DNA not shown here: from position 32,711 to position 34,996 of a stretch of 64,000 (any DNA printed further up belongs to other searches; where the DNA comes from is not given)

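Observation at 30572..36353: Envelope glycoconjugate cluster resembling a polyprenyl-phosphoribose/arabinan-type pathway: DPPR-synthase-like UbiA, GtrA, GT-C membrane protein, processive GT2 and a Tat-exported CE4 deacetylase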

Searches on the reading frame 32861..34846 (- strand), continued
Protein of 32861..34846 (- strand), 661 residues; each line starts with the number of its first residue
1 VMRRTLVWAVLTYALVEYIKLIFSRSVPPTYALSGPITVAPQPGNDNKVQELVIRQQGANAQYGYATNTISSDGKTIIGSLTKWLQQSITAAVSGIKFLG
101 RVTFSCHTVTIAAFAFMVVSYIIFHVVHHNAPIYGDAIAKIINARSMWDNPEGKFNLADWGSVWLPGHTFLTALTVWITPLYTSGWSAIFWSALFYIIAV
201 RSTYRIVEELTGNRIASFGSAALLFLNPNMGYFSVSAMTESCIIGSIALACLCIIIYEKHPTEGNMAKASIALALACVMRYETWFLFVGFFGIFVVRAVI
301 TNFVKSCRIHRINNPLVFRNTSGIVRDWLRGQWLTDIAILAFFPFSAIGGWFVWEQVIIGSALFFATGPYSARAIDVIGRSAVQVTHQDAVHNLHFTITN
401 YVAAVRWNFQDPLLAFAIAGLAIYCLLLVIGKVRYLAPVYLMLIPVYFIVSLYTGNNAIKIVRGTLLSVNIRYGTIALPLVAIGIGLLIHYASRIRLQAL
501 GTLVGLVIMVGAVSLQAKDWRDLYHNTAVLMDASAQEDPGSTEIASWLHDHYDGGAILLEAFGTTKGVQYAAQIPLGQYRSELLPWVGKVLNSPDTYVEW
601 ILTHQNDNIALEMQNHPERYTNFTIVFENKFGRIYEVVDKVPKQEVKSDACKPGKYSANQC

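Call 78: search_protein_families(library=pfam, proteins=[L021:8093-11572:+, L021:5407-6927:+, L021:6951-8081:+, L021:3764-5050:-, L021:12327-13274:-, L020:6731-8539:+, L020:8509-9465:+, L020:4562-5791:+, L020:3459-4535:+, L020:2534-3427:+], max_evalue=0.001)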
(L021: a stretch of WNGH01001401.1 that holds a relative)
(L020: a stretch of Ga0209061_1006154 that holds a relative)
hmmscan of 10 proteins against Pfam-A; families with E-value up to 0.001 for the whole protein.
L021:8093-11572:+ (1159 aa): 5 families
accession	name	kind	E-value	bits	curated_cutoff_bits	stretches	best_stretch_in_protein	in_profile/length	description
PF13632.12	Glyco_trans_2_3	-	2.5e-23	83.3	27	1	244-434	1-193/198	Glycosyl transferase family group 2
PF13641.12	Glyco_tranf_2_3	-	1.6e-21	77.8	27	1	158-386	1-230/230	Glycosyltransferase like family 2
PF00535.33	Glycos_transf_2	-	2e-09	38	23.3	1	162-292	2-129/168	Glycosyl transferase family 2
PF13231.12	PMT_2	-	4.8e-07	30.6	26.1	1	688-798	22-131/160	Dolichyl-phosphate-mannose-protein mannosyltransferase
PF13506.12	Glyco_transf_21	-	0.00038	20.4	21.7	1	219-384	6-173/174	Glycosyl transferase family 21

L021:5407-6927:+ (506 aa): 1 family
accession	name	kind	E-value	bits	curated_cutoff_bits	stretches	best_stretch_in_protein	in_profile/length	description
PF13240.11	Zn_Ribbon_1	-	4.6e-05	23.5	25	1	4-22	2-20/23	zinc-ribbon domain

L021:6951-8081:+ (376 aa): 1 family
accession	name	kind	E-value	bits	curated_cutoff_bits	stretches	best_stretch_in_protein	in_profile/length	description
PF22612.2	GH113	-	6.2e-25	88.6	27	1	95-353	26-269/289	Glycoside Hydrolase Family 113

L021:3764-5050:- (428 aa): 3 families
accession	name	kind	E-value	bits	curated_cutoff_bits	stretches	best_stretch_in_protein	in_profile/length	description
PF01385.25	OrfB_IS605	-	2.9e-29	102.2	30.5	1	238-349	4-118/120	Probable transposase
PF12323.14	HTH_OrfB_IS605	-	2.1e-09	37.2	21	1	73-115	3-45/47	Helix-turn-helix domain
PF07282.18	Cas12f1-like_TNB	-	8.7e-07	29.4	26.3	1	376-398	38-60/60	Cas12f1-like, TNB domain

L021:12327-13274:- (315 aa): 3 families
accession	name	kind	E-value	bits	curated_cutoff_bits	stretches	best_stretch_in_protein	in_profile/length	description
PF07690.21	MFS_1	-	4.8e-18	65.6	33.4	1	61-291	3-215/347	Major Facilitator Superfamily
PF00083.30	Sugar_tr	-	6.3e-09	35.6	22.3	1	87-269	44-213/452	Sugar (and other) transporter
PF13347.12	MFS_2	-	0.00026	20.1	27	1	73-254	17-205/427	MFS/sugar transport protein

L020:6731-8539:+ (602 aa): 0 families

L020:8509-9465:+ (318 aa): 2 families
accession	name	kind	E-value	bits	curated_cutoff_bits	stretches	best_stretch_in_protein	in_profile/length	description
PF01040.23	UbiA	-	1.3e-21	77.5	34.2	1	63-285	17-237/250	UbiA prenyltransferase family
PF10329.14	DUF2417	-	0.0009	19.2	25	0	141-248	97-203/234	Region of unknown function (DUF2417)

L020:4562-5791:+ (409 aa): 4 families
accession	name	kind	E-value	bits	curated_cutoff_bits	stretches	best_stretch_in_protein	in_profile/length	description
PF08028.16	Acyl-CoA_dh_2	-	2.8e-18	66.9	22.7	1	258-382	1-129/134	Acyl-CoA dehydrogenase, C-terminal domain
PF00441.29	Acyl-CoA_dh_1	-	1.6e-16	61.3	22.4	1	258-378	16-130/150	Acyl-CoA dehydrogenase, C-terminal domain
PF02770.24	Acyl-CoA_dh_M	-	1.4e-12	48.1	33.3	1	124-230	3-97/97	Acyl-CoA dehydrogenase, middle domain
PF02771.21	Acyl-CoA_dh_N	-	3.2e-12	47.2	22.9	1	7-95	2-91/113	Acyl-CoA dehydrogenase, N-terminal domain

L020:3459-4535:+ (358 aa): 2 families
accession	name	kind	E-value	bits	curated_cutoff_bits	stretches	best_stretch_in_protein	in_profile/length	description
PF02812.23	ELFV_dehydrog_N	-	1.6e-27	96.2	25.3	1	14-130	3-128/129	Glu/Leu/Phe/Val dehydrogenase, dimerisation domain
PF00208.27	ELFV_dehydrog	-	1e-17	65.1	23.4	2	217-299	99-183/241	Glutamate/Leucine/Phenylalanine/Valine dehydrogenase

L020:2534-3427:+ (297 aa): 1 family
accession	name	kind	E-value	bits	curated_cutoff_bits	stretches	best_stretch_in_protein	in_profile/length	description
PF01522.26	Polysacc_deac_1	-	3.9e-19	69.3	23.1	1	48-153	18-123/124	Polysaccharide deacetylase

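Call 94: search_protein_families(library=pfam, proteins=[P0301, P0327, P0371, P0399, P0392, P0388, P0328, P0382], max_evalue=0.001)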
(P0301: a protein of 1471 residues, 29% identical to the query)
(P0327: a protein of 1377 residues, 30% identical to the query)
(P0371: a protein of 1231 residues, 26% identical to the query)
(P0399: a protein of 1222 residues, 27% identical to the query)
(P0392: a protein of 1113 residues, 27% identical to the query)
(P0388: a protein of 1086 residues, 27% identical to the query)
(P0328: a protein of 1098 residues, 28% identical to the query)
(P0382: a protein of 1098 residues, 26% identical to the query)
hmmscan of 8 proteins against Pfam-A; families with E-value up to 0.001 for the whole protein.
P0301 (1471 aa): 6 families
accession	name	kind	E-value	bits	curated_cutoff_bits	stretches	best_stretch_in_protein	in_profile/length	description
PF00535.33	Glycos_transf_2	-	1.3e-35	123.3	23.3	2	35-197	1-166/168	Glycosyl transferase family 2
PF13641.12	Glyco_tranf_2_3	-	1.2e-32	114.2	27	2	424-652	1-230/230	Glycosyltransferase like family 2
PF13632.12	Glyco_trans_2_3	-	3.8e-24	86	27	1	510-706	1-188/198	Glycosyl transferase family group 2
PF13231.12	PMT_2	-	2.2e-08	34.9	26.1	1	992-1113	22-140/160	Dolichyl-phosphate-mannose-protein mannosyltransferase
PF13506.12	Glyco_transf_21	-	7.6e-07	29.2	21.7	0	103-176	17-91/174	Glycosyl transferase family 21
PF10111.15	Glyco_tranf_2_2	-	0.00024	21.1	27.3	0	35-138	1-103/276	Glycosyltransferase like family 2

P0327 (1377 aa): 6 families
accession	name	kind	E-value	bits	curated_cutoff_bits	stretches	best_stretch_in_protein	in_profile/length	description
PF22612.2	GH113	-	3.5e-26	92.7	27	1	1079-1353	19-271/289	Glycoside Hydrolase Family 113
PF13632.12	Glyco_trans_2_3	-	2.2e-22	80.3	27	1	147-342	2-194/198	Glycosyl transferase family group 2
PF13641.12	Glyco_tranf_2_3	-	1.5e-19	71.4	27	1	60-288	1-230/230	Glycosyltransferase like family 2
PF00535.33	Glycos_transf_2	-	8.7e-09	36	23.3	1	64-190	2-125/168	Glycosyl transferase family 2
PF13231.12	PMT_2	-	5.6e-06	27.1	26.1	1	578-706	20-145/160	Dolichyl-phosphate-mannose-protein mannosyltransferase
PF13506.12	Glyco_transf_21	-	0.00039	20.4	21.7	1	131-286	16-173/174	Glycosyl transferase family 21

P0371 (1231 aa): 5 families
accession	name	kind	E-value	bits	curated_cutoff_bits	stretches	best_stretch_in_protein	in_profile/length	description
PF13641.12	Glyco_tranf_2_3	-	2.8e-25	90.1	27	1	185-413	1-230/230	Glycosyltransferase like family 2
PF13632.12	Glyco_trans_2_3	-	3.1e-20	73.3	27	1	273-466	3-193/198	Glycosyl transferase family group 2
PF00535.33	Glycos_transf_2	-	2.4e-09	37.8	23.3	1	189-324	2-132/168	Glycosyl transferase family 2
PF13231.12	PMT_2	-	4.8e-07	30.6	26.1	1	748-855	24-131/160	Dolichyl-phosphate-mannose-protein mannosyltransferase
PF13506.12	Glyco_transf_21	-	0.00095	19.1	21.7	0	246-411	6-173/174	Glycosyl transferase family 21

P0399 (1222 aa): 4 families
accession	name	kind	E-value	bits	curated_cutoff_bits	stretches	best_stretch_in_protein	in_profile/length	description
PF13641.12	Glyco_tranf_2_3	-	5.9e-22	79.3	27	1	184-412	1-230/230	Glycosyltransferase like family 2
PF13632.12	Glyco_trans_2_3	-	5.4e-21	75.7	27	1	270-466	1-194/198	Glycosyl transferase family group 2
PF00535.33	Glycos_transf_2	-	3.1e-06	27.7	23.3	1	189-320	3-131/168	Glycosyl transferase family 2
PF13231.12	PMT_2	-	8e-05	23.3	26.1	1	753-888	22-152/160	Dolichyl-phosphate-mannose-protein mannosyltransferase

P0392 (1113 aa): 3 families
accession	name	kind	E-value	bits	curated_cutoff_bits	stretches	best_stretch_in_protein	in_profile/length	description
PF13641.12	Glyco_tranf_2_3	-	2.6e-26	93.5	27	1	157-385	1-230/230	Glycosyltransferase like family 2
PF13632.12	Glyco_trans_2_3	-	1.7e-25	90.4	27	1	243-440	1-195/198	Glycosyl transferase family group 2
PF00535.33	Glycos_transf_2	-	1.1e-09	38.9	23.3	1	161-293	2-131/168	Glycosyl transferase family 2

P0388 (1086 aa): 4 families
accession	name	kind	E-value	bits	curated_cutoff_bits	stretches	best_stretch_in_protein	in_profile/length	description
PF13641.12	Glyco_tranf_2_3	-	1.8e-23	84.2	27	1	159-385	3-230/230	Glycosyltransferase like family 2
PF13632.12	Glyco_trans_2_3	-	2.4e-20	73.6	27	1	245-443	3-196/198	Glycosyl transferase family group 2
PF00535.33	Glycos_transf_2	-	5.9e-11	43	23.3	1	160-292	1-130/168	Glycosyl transferase family 2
PF13506.12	Glyco_transf_21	-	0.00014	21.8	21.7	1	223-382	13-172/174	Glycosyl transferase family 21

P0328 (1098 aa): 4 families
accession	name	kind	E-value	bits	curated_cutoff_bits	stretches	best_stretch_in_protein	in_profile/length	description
PF13632.12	Glyco_trans_2_3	-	4.5e-21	76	27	1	215-429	1-169/198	Glycosyl transferase family group 2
PF13641.12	Glyco_tranf_2_3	-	3.6e-20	73.4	27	1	129-357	1-230/230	Glycosyltransferase like family 2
PF13231.12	PMT_2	-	1.8e-07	31.9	26.1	1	641-785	21-160/160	Dolichyl-phosphate-mannose-protein mannosyltransferase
PF00535.33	Glycos_transf_2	-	2.6e-06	27.9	23.3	1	133-265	2-131/168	Glycosyl transferase family 2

P0382 (1098 aa): 4 families
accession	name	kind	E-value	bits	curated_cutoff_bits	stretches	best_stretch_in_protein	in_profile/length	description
PF00535.33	Glycos_transf_2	-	6.2e-27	95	23.3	1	23-184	1-166/168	Glycosyl transferase family 2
PF00150.24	Cellulase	-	1.5e-07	31.7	23.5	1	905-1054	115-256/272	Cellulase (glycosyl hydrolase family 5)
PF10111.15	Glyco_tranf_2_2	-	3.6e-07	30.4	27.3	1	23-119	1-96/276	Glycosyltransferase like family 2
PF13704.12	Glyco_tranf_2_4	-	0.00039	21.3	27.5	0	52-114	19-81/98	Glycosyl transferase family 2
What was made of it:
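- Fused together with GH113 in P0327 (calls 78, 94). GT2-GT-C fusions fit a donor-plus-transferase pair as well as a synthase-plus-decorator pair (calls 78, 94).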

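Call 103: search_solved_structures(query=A2, max_evalue=1)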
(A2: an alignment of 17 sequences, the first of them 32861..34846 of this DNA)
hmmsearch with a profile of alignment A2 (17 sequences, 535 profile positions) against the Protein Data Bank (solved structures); distinct sequences matched with E-value up to 1: 3.
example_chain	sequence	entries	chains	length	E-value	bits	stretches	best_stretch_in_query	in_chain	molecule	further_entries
8coy_A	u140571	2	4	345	0.61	12.2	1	107-142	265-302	subtilisin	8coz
7d3u_F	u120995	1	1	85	0.65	12.1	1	150-213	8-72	Monovalent Na+/H+ antiporter subunit F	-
8cp0_A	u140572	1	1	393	0.71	12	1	107-142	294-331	subtilisin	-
